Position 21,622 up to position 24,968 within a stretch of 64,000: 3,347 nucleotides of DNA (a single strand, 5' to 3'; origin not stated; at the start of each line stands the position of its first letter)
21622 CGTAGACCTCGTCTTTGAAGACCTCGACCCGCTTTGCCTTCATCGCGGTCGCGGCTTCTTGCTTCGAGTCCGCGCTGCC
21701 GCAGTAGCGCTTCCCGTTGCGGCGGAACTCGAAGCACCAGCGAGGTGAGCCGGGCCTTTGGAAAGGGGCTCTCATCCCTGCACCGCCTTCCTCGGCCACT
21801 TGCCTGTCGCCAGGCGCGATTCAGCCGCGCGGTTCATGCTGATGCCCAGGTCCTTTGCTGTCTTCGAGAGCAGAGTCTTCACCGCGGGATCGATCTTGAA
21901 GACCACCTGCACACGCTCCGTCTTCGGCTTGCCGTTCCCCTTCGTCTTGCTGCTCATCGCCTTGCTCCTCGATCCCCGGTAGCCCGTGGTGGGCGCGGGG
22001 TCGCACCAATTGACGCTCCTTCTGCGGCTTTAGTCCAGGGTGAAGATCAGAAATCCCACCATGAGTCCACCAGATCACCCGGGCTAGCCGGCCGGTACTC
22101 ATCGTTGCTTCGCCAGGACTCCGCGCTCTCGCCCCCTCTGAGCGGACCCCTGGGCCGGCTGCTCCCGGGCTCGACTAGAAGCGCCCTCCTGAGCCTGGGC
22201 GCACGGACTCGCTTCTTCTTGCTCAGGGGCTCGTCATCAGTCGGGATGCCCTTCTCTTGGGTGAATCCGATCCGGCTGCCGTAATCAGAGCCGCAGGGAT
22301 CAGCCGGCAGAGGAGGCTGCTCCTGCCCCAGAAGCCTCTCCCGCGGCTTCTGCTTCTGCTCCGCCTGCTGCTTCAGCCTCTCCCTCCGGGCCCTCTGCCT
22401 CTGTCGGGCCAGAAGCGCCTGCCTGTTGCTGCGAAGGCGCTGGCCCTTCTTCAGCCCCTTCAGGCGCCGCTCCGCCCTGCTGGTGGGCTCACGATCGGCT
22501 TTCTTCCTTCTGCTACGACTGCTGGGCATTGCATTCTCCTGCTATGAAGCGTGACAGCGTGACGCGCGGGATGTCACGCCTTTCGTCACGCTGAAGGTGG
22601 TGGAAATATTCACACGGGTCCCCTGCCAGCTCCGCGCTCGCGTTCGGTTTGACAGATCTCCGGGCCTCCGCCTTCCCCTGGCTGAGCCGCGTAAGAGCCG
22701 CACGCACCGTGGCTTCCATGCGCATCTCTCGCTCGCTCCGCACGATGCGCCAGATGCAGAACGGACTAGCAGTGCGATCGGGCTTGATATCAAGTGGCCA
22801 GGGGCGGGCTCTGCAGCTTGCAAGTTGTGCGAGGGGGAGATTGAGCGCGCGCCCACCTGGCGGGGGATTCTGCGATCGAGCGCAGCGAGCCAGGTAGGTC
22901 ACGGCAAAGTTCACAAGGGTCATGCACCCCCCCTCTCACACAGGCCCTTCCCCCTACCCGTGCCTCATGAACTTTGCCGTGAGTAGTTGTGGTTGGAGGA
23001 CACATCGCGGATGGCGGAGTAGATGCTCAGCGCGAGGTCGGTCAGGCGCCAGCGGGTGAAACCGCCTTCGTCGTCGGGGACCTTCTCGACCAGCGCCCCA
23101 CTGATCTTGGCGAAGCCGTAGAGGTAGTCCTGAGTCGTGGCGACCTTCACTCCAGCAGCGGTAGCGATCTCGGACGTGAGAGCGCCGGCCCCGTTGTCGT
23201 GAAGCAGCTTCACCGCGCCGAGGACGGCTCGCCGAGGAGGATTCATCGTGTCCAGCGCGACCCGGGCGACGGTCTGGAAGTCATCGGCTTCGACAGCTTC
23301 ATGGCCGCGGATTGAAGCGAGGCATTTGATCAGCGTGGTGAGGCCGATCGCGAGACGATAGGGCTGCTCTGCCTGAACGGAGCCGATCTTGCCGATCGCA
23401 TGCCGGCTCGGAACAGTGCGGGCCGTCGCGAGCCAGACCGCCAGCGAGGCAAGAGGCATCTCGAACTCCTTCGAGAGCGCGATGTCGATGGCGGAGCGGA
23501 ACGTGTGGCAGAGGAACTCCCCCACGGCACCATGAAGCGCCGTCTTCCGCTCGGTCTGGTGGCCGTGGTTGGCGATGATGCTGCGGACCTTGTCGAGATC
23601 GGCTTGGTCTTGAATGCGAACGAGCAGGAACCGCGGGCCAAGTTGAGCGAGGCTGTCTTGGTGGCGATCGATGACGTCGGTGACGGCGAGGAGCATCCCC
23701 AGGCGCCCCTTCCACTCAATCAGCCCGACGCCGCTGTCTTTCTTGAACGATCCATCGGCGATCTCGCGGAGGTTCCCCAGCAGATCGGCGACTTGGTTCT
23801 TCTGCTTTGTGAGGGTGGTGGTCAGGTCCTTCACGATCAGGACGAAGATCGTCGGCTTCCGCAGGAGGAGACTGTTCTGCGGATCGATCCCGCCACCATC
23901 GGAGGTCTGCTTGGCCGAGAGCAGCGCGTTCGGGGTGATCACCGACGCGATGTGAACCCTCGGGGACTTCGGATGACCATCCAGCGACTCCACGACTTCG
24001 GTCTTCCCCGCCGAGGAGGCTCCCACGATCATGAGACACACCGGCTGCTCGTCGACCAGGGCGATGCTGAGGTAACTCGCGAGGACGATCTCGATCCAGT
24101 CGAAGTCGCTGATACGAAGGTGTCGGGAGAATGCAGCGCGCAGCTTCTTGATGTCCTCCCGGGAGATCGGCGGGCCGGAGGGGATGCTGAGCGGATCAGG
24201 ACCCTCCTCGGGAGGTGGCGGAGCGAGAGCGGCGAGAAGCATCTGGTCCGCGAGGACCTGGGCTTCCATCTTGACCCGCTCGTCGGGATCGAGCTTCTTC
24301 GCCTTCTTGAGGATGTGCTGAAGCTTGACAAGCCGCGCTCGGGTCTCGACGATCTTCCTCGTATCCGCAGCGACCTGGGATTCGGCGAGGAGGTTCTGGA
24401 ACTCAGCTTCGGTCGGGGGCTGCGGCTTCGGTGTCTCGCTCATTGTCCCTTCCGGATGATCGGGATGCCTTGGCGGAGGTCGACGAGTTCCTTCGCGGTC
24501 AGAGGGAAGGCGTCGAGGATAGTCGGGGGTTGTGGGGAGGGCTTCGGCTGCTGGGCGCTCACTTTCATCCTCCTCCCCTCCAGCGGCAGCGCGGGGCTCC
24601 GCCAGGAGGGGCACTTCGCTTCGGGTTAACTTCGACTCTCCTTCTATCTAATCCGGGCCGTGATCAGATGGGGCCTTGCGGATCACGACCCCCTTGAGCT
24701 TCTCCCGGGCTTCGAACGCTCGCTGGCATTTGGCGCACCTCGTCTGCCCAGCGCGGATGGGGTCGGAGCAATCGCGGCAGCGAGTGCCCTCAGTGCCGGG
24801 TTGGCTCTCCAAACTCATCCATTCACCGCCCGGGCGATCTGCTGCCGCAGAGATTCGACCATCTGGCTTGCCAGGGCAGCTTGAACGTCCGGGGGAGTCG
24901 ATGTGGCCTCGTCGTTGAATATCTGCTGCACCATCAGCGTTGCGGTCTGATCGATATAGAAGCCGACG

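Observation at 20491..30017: Integrative island inserted in the 5' half of tRNA-Sec (selC), with inverted att polarity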

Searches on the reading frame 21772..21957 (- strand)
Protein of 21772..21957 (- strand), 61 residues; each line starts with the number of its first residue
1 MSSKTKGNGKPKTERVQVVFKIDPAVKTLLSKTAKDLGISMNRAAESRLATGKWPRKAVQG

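Call 59: search_protein_families(library=pfam, max_evalue=5, proteins=[window:21772-21957:-])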
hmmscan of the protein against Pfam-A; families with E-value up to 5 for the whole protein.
window:21772-21957:- (61 aa): 0 families

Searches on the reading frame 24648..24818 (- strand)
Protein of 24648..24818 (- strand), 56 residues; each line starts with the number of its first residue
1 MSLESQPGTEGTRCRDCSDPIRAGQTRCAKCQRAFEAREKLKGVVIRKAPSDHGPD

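Call 10: search_protein_families(library=pfam, max_evalue=0.01, proteins=[window:24648-24818:-])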
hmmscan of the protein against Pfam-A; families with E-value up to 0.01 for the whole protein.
window:24648-24818:- (56 aa): 0 families

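Call 12: search_protein_families(library=phrogs, max_evalue=0.01, proteins=[window:24648-24818:-])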
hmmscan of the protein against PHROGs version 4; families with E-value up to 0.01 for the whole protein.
window:24648-24818:- (56 aa): 1 family
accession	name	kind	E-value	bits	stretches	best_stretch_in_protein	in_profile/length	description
phrog_54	-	other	2.1e-05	25.7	1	6-40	28-69/75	DksA-like zinc-finger protein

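Call 59: search_protein_families(library=pfam, max_evalue=5, proteins=[window:24648-24818:-])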
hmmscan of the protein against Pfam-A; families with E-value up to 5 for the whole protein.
window:24648-24818:- (56 aa): 7 families
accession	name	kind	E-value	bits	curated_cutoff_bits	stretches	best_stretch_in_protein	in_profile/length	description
PF18912.6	DZR_2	-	0.022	15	27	1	10-37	20-48/56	Double zinc ribbon domain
PF12172.15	zf-ChsH2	-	0.059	13.6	23.2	1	26-35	12-22/37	ChsH2, rubredoxin-like zinc ribbon domain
PF00130.28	C1_1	-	0.067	13.5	26.5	1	10-35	10-38/53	Phorbol esters/diacylglycerol binding domain (C1 domain)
PF24463.1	DUF7577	-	0.16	12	28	1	10-34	1-25/27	Domain of unknown function (DUF7577)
PF09889.16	DUF2116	-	0.22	11.9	26.8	1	14-40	6-33/59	Probable treble clef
PF02150.21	Zn_ribbon_RPB9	-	0.24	11.7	25.2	0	3-18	11-28/36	RNA polymerases M/15 Kd subunit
PF01258.23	zf-dskA_traR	-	1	9.9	24.9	0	22-36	21-35/36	Prokaryotic dksA/traR C4-type zinc finger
